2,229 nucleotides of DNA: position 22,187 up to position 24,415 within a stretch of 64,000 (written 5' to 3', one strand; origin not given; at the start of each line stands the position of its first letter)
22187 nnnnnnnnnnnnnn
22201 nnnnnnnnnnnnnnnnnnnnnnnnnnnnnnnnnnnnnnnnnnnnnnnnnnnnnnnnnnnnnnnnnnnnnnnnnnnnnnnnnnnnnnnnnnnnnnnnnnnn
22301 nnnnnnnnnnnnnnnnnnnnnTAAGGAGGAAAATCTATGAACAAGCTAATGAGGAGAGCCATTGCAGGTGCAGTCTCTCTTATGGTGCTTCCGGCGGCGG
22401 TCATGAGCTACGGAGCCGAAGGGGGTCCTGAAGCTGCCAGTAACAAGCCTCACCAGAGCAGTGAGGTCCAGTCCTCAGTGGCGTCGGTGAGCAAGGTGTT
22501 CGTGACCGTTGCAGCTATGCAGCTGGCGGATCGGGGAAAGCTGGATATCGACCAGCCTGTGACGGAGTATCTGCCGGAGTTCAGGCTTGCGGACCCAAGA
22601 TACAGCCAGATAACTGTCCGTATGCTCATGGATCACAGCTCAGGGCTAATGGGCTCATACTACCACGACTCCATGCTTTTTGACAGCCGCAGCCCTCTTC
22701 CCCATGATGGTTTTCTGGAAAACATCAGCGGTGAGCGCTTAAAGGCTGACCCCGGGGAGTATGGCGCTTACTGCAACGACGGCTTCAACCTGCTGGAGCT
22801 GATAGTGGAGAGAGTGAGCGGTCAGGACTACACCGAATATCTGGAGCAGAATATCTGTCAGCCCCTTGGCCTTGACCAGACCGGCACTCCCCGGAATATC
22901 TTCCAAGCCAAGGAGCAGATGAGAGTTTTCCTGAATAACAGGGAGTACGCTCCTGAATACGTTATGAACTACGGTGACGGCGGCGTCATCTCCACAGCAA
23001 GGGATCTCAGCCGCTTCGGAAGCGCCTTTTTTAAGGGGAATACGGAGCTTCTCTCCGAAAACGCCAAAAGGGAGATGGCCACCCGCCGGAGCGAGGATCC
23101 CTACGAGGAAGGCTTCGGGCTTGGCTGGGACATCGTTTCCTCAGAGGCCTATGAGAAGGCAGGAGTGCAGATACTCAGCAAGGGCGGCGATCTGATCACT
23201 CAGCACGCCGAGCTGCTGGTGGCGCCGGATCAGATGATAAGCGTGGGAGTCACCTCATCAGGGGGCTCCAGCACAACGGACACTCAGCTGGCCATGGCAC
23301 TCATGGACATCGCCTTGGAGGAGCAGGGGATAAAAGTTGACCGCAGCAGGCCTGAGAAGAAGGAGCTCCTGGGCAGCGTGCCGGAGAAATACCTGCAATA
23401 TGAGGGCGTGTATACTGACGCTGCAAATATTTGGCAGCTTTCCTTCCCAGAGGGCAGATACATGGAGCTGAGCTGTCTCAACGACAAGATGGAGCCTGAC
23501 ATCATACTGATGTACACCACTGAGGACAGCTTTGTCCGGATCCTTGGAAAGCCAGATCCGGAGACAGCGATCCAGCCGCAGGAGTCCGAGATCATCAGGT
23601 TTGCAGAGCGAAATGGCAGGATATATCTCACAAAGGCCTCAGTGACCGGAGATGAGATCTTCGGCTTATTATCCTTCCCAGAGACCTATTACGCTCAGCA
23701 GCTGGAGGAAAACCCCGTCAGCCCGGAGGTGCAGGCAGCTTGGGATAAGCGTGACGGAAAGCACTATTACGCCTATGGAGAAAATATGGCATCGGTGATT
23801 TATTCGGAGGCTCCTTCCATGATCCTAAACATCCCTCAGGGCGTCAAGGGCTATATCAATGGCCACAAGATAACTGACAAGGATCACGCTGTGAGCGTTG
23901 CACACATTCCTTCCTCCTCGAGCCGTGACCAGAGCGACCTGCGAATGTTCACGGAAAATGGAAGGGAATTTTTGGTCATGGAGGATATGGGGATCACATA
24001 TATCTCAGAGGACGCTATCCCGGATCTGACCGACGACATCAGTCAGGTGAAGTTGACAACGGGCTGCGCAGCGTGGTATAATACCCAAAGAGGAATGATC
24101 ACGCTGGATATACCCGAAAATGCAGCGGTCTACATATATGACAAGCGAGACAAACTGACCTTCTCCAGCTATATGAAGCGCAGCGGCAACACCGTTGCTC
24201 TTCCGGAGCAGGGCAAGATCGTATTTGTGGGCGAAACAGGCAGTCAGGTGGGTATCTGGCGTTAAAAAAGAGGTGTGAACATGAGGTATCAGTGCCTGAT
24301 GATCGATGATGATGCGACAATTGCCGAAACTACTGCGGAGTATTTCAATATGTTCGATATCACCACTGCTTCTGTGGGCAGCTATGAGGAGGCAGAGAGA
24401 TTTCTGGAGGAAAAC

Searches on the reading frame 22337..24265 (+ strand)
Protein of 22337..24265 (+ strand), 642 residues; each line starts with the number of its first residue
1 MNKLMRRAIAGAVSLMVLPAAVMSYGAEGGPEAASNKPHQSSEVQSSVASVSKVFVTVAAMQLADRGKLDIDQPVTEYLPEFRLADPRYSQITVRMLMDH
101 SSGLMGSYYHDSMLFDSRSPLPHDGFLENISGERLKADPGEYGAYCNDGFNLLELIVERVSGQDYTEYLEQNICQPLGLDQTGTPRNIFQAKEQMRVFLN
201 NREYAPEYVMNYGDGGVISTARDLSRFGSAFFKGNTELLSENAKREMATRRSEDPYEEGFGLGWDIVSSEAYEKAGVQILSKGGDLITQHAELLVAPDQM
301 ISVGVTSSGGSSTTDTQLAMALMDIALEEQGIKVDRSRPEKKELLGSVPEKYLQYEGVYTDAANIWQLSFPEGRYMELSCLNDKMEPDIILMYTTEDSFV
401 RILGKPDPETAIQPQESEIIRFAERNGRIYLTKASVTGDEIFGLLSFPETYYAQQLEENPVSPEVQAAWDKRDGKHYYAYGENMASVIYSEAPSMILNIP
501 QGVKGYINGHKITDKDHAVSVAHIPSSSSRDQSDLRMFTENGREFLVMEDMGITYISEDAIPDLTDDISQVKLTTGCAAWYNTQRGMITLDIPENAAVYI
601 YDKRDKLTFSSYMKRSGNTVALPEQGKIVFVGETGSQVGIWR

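Call 26: search_protein_families(library=pfam, proteins=[window:22337-24265:+], max_evalue=0.001)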
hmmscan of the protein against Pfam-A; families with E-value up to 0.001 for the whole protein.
window:22337-24265:+ (642 aa): 2 families
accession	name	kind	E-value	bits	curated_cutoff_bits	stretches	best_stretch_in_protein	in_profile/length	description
PF00144.29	Beta-lactamase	-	4.9e-51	174.3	27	1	23-318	28-319/329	Beta-lactamase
PF13354.11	Beta-lactamase2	-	0.00034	20.5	22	0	44-76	19-51/214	Beta-lactamase enzyme family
